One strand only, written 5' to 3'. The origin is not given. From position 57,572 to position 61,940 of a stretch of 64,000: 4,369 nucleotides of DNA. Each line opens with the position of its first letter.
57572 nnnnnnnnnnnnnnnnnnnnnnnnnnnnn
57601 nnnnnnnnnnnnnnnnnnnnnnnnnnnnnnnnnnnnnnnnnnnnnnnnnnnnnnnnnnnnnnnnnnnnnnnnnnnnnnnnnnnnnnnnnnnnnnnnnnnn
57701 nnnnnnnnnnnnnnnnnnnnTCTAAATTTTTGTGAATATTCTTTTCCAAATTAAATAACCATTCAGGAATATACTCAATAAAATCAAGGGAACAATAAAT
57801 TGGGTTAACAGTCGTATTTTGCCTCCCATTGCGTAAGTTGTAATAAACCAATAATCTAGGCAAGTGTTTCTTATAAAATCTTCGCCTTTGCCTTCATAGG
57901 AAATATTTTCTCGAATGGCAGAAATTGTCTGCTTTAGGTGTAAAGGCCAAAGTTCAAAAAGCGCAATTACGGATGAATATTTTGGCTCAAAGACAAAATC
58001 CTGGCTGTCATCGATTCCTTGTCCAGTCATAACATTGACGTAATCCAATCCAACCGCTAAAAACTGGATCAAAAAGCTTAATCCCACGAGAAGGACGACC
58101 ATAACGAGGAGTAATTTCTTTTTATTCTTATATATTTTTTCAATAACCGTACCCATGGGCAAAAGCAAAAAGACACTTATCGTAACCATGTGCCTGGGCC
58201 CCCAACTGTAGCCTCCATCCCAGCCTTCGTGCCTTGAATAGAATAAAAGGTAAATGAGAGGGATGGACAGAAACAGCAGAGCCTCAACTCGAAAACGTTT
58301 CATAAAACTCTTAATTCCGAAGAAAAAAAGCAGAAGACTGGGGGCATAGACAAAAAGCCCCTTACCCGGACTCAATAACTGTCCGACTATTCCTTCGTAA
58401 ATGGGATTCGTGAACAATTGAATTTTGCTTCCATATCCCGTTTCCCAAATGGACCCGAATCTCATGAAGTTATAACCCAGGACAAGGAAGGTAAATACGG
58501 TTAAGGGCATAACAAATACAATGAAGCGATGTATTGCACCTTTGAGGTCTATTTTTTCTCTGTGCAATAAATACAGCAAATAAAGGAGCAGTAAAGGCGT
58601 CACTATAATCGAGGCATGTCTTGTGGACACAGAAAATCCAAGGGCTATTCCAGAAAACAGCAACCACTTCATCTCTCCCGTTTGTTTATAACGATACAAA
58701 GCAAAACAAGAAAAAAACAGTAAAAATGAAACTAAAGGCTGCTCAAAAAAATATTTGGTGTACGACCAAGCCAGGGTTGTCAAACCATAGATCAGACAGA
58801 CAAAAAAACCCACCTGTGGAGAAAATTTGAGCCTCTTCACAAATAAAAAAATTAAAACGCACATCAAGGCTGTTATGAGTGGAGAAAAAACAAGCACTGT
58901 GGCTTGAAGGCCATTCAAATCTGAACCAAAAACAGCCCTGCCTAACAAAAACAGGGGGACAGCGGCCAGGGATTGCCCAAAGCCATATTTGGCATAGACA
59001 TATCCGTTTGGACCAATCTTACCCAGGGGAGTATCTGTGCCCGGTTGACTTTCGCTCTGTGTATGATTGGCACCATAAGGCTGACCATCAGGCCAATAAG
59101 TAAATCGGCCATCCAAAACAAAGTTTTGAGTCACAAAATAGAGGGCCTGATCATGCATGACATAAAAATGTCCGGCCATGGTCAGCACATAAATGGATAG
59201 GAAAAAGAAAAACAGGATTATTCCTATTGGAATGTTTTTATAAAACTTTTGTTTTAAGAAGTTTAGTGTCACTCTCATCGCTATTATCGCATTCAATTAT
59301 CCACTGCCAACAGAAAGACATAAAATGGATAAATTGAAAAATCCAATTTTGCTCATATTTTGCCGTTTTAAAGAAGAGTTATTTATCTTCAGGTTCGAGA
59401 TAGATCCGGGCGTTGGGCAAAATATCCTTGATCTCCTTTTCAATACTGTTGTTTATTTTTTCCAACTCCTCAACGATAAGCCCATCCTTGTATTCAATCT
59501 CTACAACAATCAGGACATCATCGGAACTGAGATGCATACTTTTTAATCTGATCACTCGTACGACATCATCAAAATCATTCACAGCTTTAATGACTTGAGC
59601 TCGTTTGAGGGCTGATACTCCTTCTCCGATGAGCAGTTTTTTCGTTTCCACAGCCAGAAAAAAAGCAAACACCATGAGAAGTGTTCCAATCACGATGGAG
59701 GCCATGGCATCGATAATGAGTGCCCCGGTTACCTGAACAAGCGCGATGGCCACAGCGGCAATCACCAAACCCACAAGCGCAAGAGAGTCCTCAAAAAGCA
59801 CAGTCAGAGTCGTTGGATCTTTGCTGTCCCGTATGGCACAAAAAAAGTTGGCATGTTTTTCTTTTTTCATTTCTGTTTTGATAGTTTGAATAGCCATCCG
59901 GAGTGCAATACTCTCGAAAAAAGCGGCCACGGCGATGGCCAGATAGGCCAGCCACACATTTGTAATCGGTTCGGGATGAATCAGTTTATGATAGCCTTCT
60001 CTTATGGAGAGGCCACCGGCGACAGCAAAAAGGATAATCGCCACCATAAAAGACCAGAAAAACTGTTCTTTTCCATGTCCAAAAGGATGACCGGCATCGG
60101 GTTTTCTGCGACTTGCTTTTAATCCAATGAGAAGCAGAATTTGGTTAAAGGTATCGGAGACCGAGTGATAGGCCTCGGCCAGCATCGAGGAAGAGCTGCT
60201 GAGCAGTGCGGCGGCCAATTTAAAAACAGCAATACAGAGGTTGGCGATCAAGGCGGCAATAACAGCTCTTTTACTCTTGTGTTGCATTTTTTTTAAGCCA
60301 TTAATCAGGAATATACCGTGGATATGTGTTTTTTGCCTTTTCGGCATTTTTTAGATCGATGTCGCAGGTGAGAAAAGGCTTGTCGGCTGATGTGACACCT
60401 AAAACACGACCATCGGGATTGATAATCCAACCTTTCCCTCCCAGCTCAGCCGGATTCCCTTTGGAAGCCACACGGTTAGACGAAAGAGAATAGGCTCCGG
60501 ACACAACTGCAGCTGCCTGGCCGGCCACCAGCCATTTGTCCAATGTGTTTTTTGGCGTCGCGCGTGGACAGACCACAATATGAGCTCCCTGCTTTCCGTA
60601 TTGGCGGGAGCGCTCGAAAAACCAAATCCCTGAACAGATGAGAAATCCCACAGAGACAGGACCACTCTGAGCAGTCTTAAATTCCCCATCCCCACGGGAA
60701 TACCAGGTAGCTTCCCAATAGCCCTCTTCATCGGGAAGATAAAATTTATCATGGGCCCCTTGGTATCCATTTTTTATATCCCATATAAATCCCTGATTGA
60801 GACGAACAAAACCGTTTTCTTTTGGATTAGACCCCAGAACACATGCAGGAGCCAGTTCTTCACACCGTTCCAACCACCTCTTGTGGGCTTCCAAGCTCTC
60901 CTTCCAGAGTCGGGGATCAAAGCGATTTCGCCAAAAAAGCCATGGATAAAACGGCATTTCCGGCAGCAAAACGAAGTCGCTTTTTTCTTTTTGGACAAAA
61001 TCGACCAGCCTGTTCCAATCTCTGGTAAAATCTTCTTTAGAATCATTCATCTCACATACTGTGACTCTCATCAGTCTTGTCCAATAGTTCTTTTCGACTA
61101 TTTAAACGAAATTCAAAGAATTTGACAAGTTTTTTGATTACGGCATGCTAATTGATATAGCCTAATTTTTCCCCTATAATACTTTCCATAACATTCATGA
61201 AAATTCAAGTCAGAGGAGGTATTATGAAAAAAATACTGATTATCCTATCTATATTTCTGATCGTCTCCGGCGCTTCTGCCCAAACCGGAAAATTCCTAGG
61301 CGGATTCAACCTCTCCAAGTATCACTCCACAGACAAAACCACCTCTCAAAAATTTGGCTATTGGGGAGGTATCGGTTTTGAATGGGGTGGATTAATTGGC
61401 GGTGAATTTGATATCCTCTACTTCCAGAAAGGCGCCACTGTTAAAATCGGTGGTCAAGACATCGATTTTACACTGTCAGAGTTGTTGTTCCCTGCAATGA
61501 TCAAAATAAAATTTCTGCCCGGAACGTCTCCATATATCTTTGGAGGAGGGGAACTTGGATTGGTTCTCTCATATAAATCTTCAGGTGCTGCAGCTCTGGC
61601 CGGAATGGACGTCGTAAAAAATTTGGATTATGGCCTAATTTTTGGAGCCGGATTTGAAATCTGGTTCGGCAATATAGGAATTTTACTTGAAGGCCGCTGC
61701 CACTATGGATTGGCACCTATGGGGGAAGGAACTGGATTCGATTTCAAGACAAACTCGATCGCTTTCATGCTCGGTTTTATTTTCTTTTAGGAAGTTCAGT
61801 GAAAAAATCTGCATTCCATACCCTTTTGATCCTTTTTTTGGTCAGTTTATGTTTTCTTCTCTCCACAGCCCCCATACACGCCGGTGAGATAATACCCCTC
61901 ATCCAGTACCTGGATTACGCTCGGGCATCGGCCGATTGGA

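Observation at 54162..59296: Candidate novel membrane-modification system: GT-C glycosyltransferase + B12-radical SAM + radical SAM/SPASM-like + flippase-like protein in one tight operon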

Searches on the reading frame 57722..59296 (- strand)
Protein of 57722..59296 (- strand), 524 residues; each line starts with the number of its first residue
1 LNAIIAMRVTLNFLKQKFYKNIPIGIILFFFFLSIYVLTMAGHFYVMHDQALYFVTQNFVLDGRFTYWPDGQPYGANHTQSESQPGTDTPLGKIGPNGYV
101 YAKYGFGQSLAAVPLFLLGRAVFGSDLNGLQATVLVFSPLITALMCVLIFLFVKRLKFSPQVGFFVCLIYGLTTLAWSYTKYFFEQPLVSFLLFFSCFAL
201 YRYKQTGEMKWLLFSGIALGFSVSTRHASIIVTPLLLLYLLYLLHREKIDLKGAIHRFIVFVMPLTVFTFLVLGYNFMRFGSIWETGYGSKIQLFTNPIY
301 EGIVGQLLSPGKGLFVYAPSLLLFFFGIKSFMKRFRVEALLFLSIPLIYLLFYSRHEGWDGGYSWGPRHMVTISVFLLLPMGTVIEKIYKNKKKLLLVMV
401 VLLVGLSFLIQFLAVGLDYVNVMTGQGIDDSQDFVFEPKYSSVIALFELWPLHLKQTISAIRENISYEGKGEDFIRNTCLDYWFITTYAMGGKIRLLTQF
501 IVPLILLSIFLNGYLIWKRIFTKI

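Call 4: search_protein_families(library=pfam, proteins=[window:57722-59296:-], max_evalue=0.01)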
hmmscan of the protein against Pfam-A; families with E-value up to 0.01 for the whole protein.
window:57722-59296:- (524 aa): 2 families
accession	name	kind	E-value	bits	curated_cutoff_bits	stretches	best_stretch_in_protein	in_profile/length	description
PF13231.12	PMT_2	-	3.9e-09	37.3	26.1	1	132-262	22-150/160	Dolichyl-phosphate-mannose-protein mannosyltransferase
PF02366.24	PMT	-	0.00043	20.4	22.7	1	137-266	88-231/245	Dolichyl-phosphate-mannose-protein mannosyltransferase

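Call 5: search_protein_families(library=ncbifam, proteins=[window:57722-59296:-], max_evalue=0.01)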
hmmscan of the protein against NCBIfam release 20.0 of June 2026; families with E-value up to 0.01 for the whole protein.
window:57722-59296:- (524 aa): 1 family
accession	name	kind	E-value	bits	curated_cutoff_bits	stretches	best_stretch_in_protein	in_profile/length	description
NF047440.1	LA3751_2_3_fam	subfamily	7.8e-18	64.5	200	1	134-413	100-384/460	LA_3751/LA_3752 family putative glycosyltransferase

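Call 22: search_solved_structures(query=window:57722-59296:-, max_evalue=0.1)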
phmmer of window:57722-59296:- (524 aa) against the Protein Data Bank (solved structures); distinct sequences matched with E-value up to 0.1: 0.

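Call 46: find_homologous_proteins(query=window:57722-59296:-, max_evalue=0.00001)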
Query window:57722-59296:- (524 aa): 21 proteins with E <= 0.00001 among 8000 candidates.
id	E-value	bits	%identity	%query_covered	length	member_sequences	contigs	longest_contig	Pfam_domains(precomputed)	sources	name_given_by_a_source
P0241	0.0e+0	1156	100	99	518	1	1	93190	PF13231.13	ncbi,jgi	-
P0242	2.3e-274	929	85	92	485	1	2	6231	PF13231.13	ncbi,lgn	-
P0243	3.4e-50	190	31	94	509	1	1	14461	PF02366.25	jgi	-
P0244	1.8e-45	174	33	75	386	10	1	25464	PF09594.17,PF13231.13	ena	-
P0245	1.4e-41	161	34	37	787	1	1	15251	-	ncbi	-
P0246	4.8e-40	156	32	75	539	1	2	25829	-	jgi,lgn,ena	-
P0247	1.2e-39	155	31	76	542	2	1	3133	-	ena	-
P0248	2.6e-39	154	29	79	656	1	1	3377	PF13231.13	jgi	-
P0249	3.8e-39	153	31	79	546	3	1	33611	PF09852.16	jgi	-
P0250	5.5e-39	153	33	78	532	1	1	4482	-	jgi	jgi:hypothetical protein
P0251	3.2e-38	150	28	83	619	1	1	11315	-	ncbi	ncbi:MAG: ArnT family glycosyltransferase [Acidobacteriota bacterium]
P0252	2.9e-37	147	30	79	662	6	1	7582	-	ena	-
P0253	9.1e-37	145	27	92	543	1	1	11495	PF13231.13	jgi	-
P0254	3.4e-35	140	28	81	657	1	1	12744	-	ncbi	-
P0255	6.8e-34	136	28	77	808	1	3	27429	-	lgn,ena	-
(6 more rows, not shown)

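Call 73: predict_structure(alignment_id=A2)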
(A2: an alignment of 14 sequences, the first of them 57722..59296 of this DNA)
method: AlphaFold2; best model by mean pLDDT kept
length: 524 residues; sequences in the alignment: 14
mean_pLDDT: 75.5   pTM: 0.82
mean pLDDT of the five models: 75.5, 74.4, 71.6, 70.5, 70.4
residues with pLDDT >= 90: 176; 70-90: 151; 50-70: 123; < 50: 74
segments of 3 or more residues with pLDDT < 50: 14-18, 77-86, 289-295, 360-365, 423-444, 466-479
pLDDT, mean of each block of 10 residues (from residue 1): 59 50 85 88 59 84 78 51 49 75 83 85 71 77 94 93 93 74 80 97 95 97 89 95 94 97 96 88 66 50 55 63 91 95 89 60 55 87 93 90 82 57 45 42 52 66 57 40 68 74 92 89 57
secondary structure, 60 per line:
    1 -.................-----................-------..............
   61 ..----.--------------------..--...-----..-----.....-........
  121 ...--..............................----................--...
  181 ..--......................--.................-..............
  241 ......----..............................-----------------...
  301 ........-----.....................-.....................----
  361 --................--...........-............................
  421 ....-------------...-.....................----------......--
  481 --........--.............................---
elements in order: H2-18 H24-39 H47-62 E92-94 H107-111 H113-123 H126-155 H160-175 H178-182 H185-206 H209-225 H227-246 H251-280 H298-308 H314-334 H336-356 H363-378 H381-391 H393-424 H442-462 H473-478 H483-490 H493-521

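Call 76: fold_search(model_id=the predicted structure, library=pdb)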
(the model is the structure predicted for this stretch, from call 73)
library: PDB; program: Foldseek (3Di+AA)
matches with E <= 10: 220; with E <= 0.001: 3
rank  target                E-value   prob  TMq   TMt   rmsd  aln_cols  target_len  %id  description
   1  8age_A                2.0e-04  1.00  0.43  0.36  12.8       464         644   14  Structure of yeast oligosaccharylransferase complex with acceptor peptide bound (released 2022-12-07)
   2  9i5k_A                2.2e-04  1.00  0.42  0.44   8.5       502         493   12  Structure of the Chaetomium thermophilum Pmt4 homodimer (C2 symmetry) (released 2025-12-24)
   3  7e9s_A                8.4e-04  1.00  0.43  0.28  12.4       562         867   11  Archaeal oligosaccharyltransferase AglB from Archaeoglobus fulgidus in complex with an inhibitory peptide and a dolich (released 2021-09-08)
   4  6gxc_A                1.1e-03  1.00  0.45  0.34  16.8       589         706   12  Bacterial oligosaccharyltransferase PglB in complex with an inhibitory peptide and a reactive lipid-linked oligosaccha (released 2018-11-14)
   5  7oci_F                1.3e-03  1.00  0.44  0.37  13.0       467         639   13  Cryo-EM structure of yeast Ost6p containing oligosaccharyltransferase complex (released 2022-02-16)
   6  8pn9_A                1.7e-03  1.00  0.43  0.36  11.1       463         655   11  Structure of human oligosaccharyltransferase OST-A complex bound to NGI-1 (released 2024-05-08)
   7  5ogl_A                2.0e-03  1.00  0.45  0.34  10.8       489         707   13  Structure of bacterial oligosaccharyltransferase PglB in complex with an acceptor peptide and an lipid-linked oligosac (released 2017-10-25)
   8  5ezm                  2.2e-03  1.00  0.41  0.41  12.9       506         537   13  Crystal Structure of ArnT from Cupriavidus metallidurans in the apo state (released 2016-02-17)
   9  9dlh                  3.3e-03  1.00  0.43  0.38   7.1       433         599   14  donor substrate analog-bound AftB (released 2025-06-25)
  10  6ftg_5                3.4e-03  1.00  0.43  0.36  12.9       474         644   13  Subtomogram average of OST-containing ribosome-translocon complexes from canine rough microsomal membranes (released 2018-03-21)
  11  6s7t_A                5.8e-03  1.00  0.41  0.32  11.1       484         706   11  Cryo-EM structure of human oligosaccharyltransferase complex OST-B (released 2019-12-18)
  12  6p25_B                9.0e-03  1.00  0.31  0.25   6.4       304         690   12  Structure of S. cerevisiae protein O-mannosyltransferase Pmt1-Pmt2 complex bound to the sugar donor and a peptide acce (released 2019-07-10)
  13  9e61_A                9.8e-03  1.00  0.31  0.23   9.1       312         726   12  Cryo-EM structure of Saccharomyces cerevisiae Pmt4 apo form (released 2025-10-15)
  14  6c26_A                1.0e-02  1.00  0.44  0.37  13.8       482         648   14  The Cryo-EM structure of a eukaryotic oligosaccharyl transferase complex (released 2018-01-31)
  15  7bx8_A                1.1e-02  1.00  0.40  0.23  14.2       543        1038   12  Mycobacterium smegmatis arabinosyltransferase complex EmbB2-AcpM2 in symmetric "resting state" (released 2020-05-27)
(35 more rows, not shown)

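Call 78: search_protein_families(library=padloc, proteins=[window:57722-59296:-], max_evalue=0.001)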
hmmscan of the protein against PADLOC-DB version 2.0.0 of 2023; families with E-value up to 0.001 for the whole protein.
window:57722-59296:- (524 aa): 0 families

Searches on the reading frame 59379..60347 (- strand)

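Call 4: search_protein_families(library=pfam, proteins=[window:59379-60347:-], max_evalue=0.01)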
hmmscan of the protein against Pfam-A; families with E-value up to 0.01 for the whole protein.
window:59379-60347:- (322 aa): 2 families
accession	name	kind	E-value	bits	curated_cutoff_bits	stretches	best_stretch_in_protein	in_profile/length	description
PF01545.26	Cation_efflux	-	2.6e-40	138.7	26.6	1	29-239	1-197/198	Cation efflux family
PF16916.11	ZT_dimer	-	0.00034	21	26.7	1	248-316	5-72/78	Dimerisation domain of Zinc Transporter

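Call 5: search_protein_families(library=ncbifam, proteins=[window:59379-60347:-], max_evalue=0.01)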
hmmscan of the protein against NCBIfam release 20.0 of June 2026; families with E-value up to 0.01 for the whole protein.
window:59379-60347:- (322 aa): 10 families
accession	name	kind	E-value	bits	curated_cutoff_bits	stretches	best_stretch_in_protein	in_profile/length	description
TIGR01297.1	CDF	superfamily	2e-39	135.6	82.35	1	26-309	2-269/285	cation diffusion facilitator family transporter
NF033615.1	CDF_MamM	equivalog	4.7e-21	75.3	350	1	25-311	8-277/290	magnetosome biogenesis CDF transporter MamM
NF050169.1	CatEfflxFieF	equivalog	7.9e-19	67.9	420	1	26-315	5-275/282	cation efflux pump FieF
NF033616.1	CDF_MamB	equivalog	5.2e-18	65.5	350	1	25-310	5-271/284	magnetosome biogenesis CDF transporter MamB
NF002923.0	PRK03557.1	equivalog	4.1e-13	49.3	408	1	22-253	15-226/313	CDF family zinc transporter ZitB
NF007064.0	PRK09509.1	equivalog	1e-12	47.7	447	1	26-316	10-281/300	CDF family cation-efflux transporter FieF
NF052602.1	Zn_efflux_Cdf31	equivalog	1.1e-12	47.9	460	1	23-318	4-288/299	CDF family zinc efflux transporter Cdf31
NF040994.1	MamV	equivalog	3.8e-12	45.9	500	1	22-313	7-278/319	CDF transporter MamV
NF052621.1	MngEfTpMntE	equivalog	6.5e-10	38.9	500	1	27-322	5-284/293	manganese efflux transporter MntE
NF033827.1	CDF_efflux_DmeF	equivalog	4.1e-05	23.1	250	1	21-287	10-283/309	CDF family Co(II)/Ni(II) efflux transporter DmeF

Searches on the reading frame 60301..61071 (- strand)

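Call 4: search_protein_families(library=pfam, proteins=[window:60301-61071:-], max_evalue=0.01)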
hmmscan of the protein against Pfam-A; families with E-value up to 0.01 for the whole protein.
window:60301-61071:- (256 aa): 1 family
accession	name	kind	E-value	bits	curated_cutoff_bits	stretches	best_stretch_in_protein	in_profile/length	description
PF00795.27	CN_hydrolase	-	7.1e-25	88.2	23.2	1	2-247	1-255/256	Carbon-nitrogen hydrolase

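Call 5: search_protein_families(library=ncbifam, proteins=[window:60301-61071:-], max_evalue=0.01)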
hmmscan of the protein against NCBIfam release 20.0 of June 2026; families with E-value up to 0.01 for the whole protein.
window:60301-61071:- (256 aa): 7 families
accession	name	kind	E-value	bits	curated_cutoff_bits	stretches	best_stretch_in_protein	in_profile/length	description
TIGR03381.1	agmatine_aguB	equivalog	3.1e-13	49.7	410.25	1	8-250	10-265/279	N-carbamoylputrescine amidase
NF010588.0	PRK13981.1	equivalog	1.3e-08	33.7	479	1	1-175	5-179/546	NAD+ synthase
NF040852.1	nitrile_Arch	equivalog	1.4e-06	27.6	500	1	67-244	72-241/262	nitrilase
NF007757.0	PRK10438.1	equivalog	3.1e-05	23.4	249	1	144-253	139-247/256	amidohydrolase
NF033621.1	de_GSH_amidase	exception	0.00036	20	355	1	139-251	139-248/260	deaminated glutathione amidase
NF009803.0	PRK13287.1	equivalog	0.00057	18.7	406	1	141-249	160-268/333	formamidase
NF043013.1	DeGluthAmidYersProt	equivalog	0.0067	15.6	500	1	114-231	125-243/278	deaminated glutathione amidase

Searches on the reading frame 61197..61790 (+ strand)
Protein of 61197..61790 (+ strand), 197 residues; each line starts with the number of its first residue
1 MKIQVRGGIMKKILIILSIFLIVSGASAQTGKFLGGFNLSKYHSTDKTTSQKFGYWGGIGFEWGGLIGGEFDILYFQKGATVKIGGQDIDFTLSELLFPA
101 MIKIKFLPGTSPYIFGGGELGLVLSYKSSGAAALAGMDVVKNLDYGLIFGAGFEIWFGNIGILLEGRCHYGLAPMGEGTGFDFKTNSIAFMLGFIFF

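Call 34: search_protein_families(library=pfam, proteins=[window:61197-61790:+], max_evalue=0.0001)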
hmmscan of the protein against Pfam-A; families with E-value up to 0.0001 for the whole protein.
window:61197-61790:+ (197 aa): 2 families
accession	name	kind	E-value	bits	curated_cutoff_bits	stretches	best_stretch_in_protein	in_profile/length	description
PF13568.12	OMP_b-brl_2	-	2.7e-08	34.5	27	1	33-174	13-172/175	Outer membrane protein beta-barrel domain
PF13505.12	OMP_b-brl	-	2.3e-06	28.4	28.7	1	17-196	5-175/175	Outer membrane protein beta-barrel domain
